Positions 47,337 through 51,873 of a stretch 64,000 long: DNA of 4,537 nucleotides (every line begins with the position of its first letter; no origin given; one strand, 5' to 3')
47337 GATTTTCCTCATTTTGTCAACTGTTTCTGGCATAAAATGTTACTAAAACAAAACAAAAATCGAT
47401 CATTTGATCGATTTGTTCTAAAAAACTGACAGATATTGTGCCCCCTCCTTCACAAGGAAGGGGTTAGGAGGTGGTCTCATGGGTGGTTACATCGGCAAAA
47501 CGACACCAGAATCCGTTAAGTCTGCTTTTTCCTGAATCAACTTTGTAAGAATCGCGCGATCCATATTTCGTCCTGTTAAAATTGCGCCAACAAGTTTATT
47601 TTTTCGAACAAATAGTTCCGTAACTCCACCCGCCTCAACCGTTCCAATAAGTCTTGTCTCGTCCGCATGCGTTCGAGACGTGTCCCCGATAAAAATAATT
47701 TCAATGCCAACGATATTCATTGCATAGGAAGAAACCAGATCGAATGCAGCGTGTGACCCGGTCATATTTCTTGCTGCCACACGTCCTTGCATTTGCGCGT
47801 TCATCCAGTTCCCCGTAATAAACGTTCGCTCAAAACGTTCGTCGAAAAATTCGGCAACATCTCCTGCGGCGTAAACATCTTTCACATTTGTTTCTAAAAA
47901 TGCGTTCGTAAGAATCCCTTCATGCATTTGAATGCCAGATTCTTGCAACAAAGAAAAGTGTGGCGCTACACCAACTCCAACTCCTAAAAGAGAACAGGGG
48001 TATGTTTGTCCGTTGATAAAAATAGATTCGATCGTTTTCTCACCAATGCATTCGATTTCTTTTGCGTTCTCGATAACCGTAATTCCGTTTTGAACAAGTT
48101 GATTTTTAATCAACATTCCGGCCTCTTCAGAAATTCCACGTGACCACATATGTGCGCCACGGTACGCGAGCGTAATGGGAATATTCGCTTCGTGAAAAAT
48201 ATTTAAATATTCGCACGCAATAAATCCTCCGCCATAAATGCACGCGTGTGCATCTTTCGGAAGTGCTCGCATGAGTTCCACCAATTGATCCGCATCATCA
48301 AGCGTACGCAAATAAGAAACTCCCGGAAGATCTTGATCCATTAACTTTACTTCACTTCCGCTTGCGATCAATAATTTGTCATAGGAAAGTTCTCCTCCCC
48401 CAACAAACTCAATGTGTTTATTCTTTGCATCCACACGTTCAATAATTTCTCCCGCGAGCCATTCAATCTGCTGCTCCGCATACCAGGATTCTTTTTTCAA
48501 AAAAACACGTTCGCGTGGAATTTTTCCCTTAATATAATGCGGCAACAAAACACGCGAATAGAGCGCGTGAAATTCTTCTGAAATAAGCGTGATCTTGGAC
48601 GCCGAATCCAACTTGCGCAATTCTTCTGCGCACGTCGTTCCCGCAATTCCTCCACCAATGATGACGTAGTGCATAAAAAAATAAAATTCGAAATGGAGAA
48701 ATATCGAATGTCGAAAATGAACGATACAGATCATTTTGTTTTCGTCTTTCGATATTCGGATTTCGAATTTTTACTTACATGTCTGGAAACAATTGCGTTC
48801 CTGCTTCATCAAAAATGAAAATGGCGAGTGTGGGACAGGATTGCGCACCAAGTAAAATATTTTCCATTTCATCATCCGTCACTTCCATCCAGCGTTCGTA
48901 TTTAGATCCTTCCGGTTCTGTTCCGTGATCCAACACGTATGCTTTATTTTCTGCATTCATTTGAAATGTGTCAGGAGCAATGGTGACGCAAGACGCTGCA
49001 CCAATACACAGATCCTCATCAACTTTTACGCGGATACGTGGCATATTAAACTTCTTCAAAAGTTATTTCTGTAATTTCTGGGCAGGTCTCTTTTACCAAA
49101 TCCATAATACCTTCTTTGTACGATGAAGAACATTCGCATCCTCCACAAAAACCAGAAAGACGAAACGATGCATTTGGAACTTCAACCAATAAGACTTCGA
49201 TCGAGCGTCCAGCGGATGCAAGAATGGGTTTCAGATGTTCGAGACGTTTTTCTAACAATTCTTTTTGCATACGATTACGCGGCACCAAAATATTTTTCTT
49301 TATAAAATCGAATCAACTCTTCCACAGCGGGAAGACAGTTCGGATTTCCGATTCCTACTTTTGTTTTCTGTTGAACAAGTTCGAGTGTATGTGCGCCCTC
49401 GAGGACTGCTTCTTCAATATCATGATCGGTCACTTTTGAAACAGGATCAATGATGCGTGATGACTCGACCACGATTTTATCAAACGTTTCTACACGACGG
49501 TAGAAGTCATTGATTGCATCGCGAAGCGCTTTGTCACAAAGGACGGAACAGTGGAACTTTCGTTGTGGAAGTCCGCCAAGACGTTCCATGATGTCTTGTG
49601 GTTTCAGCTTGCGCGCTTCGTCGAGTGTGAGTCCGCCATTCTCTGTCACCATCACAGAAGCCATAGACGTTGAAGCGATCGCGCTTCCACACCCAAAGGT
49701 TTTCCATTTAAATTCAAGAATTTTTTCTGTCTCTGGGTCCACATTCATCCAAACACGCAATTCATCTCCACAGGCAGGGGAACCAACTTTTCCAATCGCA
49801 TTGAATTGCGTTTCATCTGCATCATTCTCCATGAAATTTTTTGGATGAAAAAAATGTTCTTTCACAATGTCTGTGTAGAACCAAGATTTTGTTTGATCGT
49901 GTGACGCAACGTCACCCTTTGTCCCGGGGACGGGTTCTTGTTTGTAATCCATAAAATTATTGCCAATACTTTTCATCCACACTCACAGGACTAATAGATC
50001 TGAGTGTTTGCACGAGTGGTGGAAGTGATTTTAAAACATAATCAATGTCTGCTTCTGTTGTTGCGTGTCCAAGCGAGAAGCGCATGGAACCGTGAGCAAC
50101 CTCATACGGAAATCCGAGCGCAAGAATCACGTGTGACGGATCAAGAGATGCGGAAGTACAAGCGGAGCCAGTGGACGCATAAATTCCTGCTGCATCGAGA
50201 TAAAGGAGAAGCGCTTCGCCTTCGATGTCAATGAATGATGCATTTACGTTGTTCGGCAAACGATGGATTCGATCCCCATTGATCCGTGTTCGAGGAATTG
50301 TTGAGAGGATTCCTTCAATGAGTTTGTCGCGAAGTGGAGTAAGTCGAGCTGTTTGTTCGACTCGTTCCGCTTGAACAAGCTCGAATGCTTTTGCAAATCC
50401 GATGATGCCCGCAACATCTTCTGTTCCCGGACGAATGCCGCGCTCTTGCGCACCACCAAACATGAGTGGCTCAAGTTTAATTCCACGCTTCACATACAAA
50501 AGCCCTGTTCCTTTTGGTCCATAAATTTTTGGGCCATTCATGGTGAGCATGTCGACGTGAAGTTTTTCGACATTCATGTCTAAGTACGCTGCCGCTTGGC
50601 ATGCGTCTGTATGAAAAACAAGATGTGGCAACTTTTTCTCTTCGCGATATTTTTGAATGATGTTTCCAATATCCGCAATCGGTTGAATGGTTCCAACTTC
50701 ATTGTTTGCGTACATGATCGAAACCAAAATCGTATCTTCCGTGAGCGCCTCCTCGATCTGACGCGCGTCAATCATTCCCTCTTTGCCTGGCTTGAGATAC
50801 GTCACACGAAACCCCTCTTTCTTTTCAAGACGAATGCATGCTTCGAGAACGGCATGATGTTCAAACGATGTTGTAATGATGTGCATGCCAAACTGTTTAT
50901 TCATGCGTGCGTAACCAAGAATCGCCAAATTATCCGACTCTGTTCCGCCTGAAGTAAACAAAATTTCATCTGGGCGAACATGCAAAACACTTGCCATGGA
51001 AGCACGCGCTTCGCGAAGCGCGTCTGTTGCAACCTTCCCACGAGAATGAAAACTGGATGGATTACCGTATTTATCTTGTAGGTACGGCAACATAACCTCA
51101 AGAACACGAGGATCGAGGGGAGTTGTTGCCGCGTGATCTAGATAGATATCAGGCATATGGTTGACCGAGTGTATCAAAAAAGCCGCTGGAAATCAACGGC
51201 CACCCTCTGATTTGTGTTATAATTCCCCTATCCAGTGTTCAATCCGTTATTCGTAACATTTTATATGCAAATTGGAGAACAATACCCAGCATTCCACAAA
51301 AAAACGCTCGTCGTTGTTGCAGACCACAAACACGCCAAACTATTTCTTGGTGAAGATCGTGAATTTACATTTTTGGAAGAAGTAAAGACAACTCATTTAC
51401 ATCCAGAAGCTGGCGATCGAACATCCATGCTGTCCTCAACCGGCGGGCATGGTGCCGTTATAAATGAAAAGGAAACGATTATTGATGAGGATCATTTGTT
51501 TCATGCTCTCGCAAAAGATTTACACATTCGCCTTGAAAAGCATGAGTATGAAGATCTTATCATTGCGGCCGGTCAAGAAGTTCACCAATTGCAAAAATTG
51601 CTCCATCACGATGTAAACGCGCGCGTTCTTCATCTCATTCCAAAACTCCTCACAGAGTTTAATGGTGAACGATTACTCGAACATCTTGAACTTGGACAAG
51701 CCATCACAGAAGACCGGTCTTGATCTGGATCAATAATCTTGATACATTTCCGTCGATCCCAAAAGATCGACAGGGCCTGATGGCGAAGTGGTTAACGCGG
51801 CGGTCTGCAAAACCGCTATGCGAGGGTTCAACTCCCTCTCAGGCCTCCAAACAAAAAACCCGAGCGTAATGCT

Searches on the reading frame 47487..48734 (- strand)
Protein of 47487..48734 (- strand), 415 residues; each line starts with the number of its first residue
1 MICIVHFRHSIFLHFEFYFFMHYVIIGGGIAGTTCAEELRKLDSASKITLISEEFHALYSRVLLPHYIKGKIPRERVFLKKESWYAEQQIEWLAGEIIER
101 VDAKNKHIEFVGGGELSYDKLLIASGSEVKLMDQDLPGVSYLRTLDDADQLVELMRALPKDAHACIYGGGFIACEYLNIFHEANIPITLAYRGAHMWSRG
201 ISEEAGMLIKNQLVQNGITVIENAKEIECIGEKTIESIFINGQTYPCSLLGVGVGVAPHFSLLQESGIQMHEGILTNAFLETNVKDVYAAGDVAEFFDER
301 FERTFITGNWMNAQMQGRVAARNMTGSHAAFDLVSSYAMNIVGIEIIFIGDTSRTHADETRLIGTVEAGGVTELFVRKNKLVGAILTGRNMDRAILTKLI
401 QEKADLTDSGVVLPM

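Call 53: search_protein_families(library=pfam, proteins=[window:47487-48734:-], max_evalue=0.001)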
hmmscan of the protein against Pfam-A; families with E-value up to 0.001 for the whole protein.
window:47487-48734:- (415 aa): 4 families
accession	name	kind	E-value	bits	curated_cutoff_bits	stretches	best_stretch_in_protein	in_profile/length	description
PF07992.20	Pyr_redox_2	-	3.8e-48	164.8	26.1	1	22-317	2-291/291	Pyridine nucleotide-disulphide oxidoreductase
PF00070.33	Pyr_redox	-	1.1e-12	48.7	22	1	164-229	2-66/82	Pyridine nucleotide-disulphide oxidoreductase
PF18267.7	Rubredoxin_C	-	4.3e-05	23.8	25.9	1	339-403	5-69/70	Rubredoxin NAD+ reductase C-terminal domain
PF13738.12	Pyr_redox_3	-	0.00037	20.3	30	0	163-291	166-305/305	Pyridine nucleotide-disulphide oxidoreductase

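Call 66: search_protein_families(library=ncbifam, proteins=[window:47487-48734:-], max_evalue=1e-10)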
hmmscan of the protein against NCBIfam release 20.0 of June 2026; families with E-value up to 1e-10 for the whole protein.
window:47487-48734:- (415 aa): 21 families
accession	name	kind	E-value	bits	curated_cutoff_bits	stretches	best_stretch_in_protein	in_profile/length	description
NF045765.1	PhenlGlyoxDHPadH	equivalog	2.7e-51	174.8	475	1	22-408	4-394/416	NADH-dependent phenylglyoxylate dehydrogenase subunit epsilon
TIGR02374.1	nitri_red_nirB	equivalog_domain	1.3e-47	162.8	578.35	1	24-409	2-391/794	nitrite reductase large subunit NirB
NF042949.2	3PPDioc_HcaD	equivalog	1e-43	149.6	450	1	22-406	3-384/386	3-phenylpropionate/cinnamic acid dioxygenase ferredoxin--NAD(+) reductase subunit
NF041682.1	ant_diox_AndAa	equivalog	1.1e-42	146.2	650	1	22-334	5-319/406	anthranilate 1,2-dioxygenase system ferredoxin--NAD(+) reductase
TIGR03385.1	CoA_CoA_reduc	equivalog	2.9e-37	128.5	578.8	1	24-332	3-321/439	CoA-disulfide reductase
NF007123.0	PRK09564.1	equivalog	6.9e-32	110.7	458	1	21-354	1-345/444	CoA-disulfide reductase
NF007286.0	PRK09754.1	equivalog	4.8e-30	104.6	447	1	23-403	6-382/400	phenylpropionate dioxygenase ferredoxin reductase subunit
NF003437.0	PRK04965.1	equivalog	4.4e-27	95.1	392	1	23-395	5-369/378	NADH:flavorubredoxin reductase NorW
NF010037.0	PRK13512.1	equivalog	3e-25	89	394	1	23-299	4-284/438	CoA-disulfide reductase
NF011565.0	PRK14989.1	subfamily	1.5e-21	76.2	883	1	22-409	5-396/847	nitrite reductase large subunit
NF046103.1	NOXase_Strep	equivalog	2.2e-21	76.4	600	1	24-352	3-340/442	H2O-forming NADH oxidase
TIGR02053.1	MerA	equivalog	2.8e-17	62.8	454.45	1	105-333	116-338/465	mercury(II) reductase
TIGR01424.1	gluta_reduc_2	equivalog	1.8e-15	56.5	606.05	1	108-295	120-304/446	glutathione-disulfide reductase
NF004991.0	PRK06370.1-3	subfamily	4.5e-15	55.2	620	1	110-296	157-344/509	FAD-containing oxidoreductase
NF004776.0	PRK06116.1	equivalog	3.3e-14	52.7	480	1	105-295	119-306/450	glutathione-disulfide reductase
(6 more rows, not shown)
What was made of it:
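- On Gram-positive EET locus (Listeria type): The one Pyr_redox_2 protein (47487-48734) is remote and resembles a ferredoxin or rubredoxin reductase (calls 53, 66).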

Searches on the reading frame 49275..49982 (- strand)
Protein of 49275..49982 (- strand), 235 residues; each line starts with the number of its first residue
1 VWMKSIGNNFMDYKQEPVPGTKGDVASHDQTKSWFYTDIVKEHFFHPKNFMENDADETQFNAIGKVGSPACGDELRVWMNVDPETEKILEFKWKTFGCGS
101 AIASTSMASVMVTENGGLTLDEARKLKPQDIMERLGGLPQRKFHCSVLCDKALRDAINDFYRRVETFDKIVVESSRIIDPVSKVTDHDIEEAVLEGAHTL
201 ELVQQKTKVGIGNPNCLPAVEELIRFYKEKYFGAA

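Call 53: search_protein_families(library=pfam, proteins=[window:49275-49982:-], max_evalue=0.001)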
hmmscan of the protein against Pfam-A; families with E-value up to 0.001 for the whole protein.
window:49275-49982:- (235 aa): 2 families
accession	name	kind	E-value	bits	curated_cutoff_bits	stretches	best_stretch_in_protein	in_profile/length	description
PF01592.21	NifU_N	-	2.3e-35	122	22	1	36-164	2-124/127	NifU-like N terminal domain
PF04324.20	Fer2_BFD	-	2.2e-07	31.6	26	1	183-224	7-48/50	BFD-like [2Fe-2S] binding domain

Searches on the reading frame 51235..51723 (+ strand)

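Call 53: search_protein_families(library=pfam, proteins=[window:51235-51723:+], max_evalue=0.001)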
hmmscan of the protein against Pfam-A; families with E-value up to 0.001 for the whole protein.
window:51235-51723:+ (162 aa): 2 families
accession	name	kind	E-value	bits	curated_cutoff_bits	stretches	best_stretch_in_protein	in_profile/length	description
PF18856.6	baeRF_family12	-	3.2e-13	50.9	27.7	1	23-151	1-138/138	Bacterial archaeo-eukaryotic release factor family 12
PF10116.14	Host_attach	-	1.2e-10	42.5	26.7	1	25-151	1-138/138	Protein required for attachment to host cells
